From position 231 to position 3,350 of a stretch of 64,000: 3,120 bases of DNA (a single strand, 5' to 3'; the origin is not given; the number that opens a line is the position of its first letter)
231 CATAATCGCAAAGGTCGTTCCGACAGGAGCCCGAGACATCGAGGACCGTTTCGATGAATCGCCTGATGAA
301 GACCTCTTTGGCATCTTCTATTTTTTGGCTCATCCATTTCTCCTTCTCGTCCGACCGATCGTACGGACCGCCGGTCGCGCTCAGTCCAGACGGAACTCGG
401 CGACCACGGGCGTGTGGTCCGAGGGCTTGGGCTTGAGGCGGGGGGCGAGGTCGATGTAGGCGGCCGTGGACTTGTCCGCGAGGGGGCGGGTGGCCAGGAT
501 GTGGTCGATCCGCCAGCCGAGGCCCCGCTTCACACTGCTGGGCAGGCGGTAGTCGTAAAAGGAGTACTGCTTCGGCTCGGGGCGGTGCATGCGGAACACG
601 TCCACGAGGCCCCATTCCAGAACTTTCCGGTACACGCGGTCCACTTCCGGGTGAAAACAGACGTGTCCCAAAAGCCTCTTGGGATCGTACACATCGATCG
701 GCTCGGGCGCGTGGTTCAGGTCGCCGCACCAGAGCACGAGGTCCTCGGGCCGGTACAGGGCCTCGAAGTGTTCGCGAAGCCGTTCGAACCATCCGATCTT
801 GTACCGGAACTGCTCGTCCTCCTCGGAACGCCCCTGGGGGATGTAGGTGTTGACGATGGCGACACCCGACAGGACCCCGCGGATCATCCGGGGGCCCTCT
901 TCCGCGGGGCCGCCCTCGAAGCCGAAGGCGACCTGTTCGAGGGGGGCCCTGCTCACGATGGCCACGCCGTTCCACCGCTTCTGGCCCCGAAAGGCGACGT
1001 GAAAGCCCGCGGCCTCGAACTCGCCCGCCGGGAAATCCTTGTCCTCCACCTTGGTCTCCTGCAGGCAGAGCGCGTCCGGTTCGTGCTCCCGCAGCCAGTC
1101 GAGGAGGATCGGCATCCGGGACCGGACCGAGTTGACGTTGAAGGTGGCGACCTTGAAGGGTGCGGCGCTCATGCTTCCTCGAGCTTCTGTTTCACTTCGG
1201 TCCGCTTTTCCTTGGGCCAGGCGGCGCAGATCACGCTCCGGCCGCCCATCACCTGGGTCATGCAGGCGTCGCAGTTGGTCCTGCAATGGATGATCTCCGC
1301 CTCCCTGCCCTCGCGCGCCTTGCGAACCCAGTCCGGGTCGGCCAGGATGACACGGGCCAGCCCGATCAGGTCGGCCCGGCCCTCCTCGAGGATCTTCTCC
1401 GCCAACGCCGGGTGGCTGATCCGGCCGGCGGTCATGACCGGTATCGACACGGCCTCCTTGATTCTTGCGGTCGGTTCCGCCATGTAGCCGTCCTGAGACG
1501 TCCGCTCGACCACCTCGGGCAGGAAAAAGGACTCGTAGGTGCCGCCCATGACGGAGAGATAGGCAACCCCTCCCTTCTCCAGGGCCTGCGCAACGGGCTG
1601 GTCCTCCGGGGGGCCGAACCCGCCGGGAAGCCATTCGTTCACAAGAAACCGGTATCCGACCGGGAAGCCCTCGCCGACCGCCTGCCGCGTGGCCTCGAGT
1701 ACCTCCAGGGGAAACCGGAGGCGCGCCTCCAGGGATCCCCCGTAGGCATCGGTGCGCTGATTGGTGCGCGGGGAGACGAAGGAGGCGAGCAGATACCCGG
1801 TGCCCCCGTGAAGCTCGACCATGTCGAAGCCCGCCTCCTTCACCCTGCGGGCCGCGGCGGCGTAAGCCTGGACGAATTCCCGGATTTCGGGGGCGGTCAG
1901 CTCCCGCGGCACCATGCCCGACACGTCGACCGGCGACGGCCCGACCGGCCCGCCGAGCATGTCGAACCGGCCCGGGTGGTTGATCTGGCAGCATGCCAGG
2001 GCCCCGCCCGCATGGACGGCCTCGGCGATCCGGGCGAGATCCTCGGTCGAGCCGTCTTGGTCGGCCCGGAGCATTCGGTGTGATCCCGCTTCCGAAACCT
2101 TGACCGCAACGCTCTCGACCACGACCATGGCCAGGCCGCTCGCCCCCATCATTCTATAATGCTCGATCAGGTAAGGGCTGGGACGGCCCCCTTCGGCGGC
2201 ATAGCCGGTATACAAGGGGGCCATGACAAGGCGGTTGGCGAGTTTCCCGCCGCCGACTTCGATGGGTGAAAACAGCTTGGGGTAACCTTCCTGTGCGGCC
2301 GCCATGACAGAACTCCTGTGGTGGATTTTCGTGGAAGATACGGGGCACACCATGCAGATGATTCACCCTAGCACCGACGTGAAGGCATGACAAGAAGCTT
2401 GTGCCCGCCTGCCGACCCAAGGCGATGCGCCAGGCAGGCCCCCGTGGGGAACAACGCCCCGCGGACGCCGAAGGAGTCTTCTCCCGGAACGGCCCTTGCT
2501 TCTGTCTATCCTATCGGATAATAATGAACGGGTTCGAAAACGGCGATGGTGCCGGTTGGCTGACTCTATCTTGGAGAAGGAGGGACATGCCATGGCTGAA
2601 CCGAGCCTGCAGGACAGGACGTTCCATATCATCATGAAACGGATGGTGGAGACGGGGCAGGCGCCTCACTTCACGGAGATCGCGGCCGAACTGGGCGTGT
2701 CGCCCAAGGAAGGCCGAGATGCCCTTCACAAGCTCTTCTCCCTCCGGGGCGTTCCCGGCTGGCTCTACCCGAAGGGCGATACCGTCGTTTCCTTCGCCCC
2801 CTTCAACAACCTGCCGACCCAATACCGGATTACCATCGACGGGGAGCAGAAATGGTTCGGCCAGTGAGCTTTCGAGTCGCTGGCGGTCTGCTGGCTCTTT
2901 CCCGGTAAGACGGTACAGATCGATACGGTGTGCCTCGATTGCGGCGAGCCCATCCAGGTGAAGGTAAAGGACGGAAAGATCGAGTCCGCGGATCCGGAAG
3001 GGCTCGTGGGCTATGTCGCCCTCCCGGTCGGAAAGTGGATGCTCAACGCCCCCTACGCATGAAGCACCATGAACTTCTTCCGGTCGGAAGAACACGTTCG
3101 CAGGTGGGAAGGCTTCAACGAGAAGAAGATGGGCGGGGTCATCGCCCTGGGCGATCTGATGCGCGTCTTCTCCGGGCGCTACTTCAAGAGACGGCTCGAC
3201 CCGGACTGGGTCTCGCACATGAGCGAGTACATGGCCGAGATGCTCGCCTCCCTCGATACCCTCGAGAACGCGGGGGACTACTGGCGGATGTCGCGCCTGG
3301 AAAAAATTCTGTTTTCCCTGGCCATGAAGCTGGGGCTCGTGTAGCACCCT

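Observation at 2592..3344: MerB (organomercurial lyase) homologue with both catalytic cysteines replaced by in-frame UGA, each followed by a fdhF-like GGUC-loop hairpin: candidate double-selenocysteine C-Hg lyase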

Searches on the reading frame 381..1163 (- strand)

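Call 27: search_protein_families(library=pfam, proteins=[window:381-1163:-], max_evalue=0.00001)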
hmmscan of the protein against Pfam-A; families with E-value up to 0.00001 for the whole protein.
window:381-1163:- (260 aa): 1 family
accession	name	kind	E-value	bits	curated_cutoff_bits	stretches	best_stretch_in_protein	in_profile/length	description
PF03372.29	Exo_endo_phos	-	8.1e-31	107.9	24.5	1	6-250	1-225/225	Endonuclease/Exonuclease/phosphatase family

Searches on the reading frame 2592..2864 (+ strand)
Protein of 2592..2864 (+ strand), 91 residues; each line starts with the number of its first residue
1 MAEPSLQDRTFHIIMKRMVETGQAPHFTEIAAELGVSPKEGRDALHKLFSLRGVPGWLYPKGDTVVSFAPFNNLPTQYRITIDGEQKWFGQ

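Call 70: list_cluster_members(proteins=[window:2592-2864:+, window:2496-2864:+, window:3069-3341:+, window:3583-3963:+, window:1169-2353:-, window:5653-6993:+])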
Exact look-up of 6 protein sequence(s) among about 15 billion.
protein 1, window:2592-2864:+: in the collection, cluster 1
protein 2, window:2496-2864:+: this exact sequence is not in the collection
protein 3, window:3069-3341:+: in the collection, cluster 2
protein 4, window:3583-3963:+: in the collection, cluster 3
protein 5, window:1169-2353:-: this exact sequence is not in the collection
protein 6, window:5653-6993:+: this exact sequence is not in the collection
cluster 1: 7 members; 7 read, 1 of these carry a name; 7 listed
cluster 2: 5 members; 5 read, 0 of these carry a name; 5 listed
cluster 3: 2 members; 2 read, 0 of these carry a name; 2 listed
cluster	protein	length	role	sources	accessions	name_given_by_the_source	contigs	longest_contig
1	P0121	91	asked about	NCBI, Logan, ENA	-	-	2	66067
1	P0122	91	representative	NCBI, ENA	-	-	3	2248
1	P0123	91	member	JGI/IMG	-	hypothetical protein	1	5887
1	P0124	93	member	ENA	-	-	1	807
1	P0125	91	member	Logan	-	-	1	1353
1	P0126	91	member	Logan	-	-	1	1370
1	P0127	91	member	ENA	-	-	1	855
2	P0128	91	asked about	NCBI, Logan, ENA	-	-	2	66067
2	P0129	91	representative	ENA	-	-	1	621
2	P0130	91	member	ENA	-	-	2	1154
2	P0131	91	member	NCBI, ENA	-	-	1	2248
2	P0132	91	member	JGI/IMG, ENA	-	-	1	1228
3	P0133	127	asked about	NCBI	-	-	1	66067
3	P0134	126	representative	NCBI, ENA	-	-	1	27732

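Call 71: find_encoding_contigs(protein=P0121, flank=3000, max_places=3)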
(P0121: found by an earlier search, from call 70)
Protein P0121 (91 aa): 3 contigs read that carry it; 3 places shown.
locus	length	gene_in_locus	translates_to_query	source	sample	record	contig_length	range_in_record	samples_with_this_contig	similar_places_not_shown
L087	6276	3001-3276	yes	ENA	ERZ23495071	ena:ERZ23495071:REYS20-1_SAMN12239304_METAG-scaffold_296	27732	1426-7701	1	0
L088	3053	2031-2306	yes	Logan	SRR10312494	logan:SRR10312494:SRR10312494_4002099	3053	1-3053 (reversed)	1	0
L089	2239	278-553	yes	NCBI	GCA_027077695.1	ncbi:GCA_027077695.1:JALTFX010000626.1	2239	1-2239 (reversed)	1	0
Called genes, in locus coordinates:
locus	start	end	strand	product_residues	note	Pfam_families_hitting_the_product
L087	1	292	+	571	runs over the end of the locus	?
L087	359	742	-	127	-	-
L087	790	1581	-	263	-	PF03372:Exo_endo_phos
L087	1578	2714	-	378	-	PF00724:Oxidored_FMN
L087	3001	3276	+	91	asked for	-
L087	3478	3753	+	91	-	-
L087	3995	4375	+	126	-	PF03992:ABM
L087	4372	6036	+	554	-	PF06980:DUF1302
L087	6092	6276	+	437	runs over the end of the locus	PF07044:DUF1329, PF17131:TP_0789-like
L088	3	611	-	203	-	?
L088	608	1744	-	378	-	PF00724:Oxidored_FMN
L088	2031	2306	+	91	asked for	-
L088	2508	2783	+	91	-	-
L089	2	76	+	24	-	?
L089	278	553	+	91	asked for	-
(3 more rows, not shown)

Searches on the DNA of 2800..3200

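Call 64: search_rna_families(source=window, start=2800, end=3200, threshold=evalue, max_evalue=10, show_alignments=4)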
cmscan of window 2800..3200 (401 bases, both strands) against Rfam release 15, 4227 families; matches with E-value up to 10: 0.
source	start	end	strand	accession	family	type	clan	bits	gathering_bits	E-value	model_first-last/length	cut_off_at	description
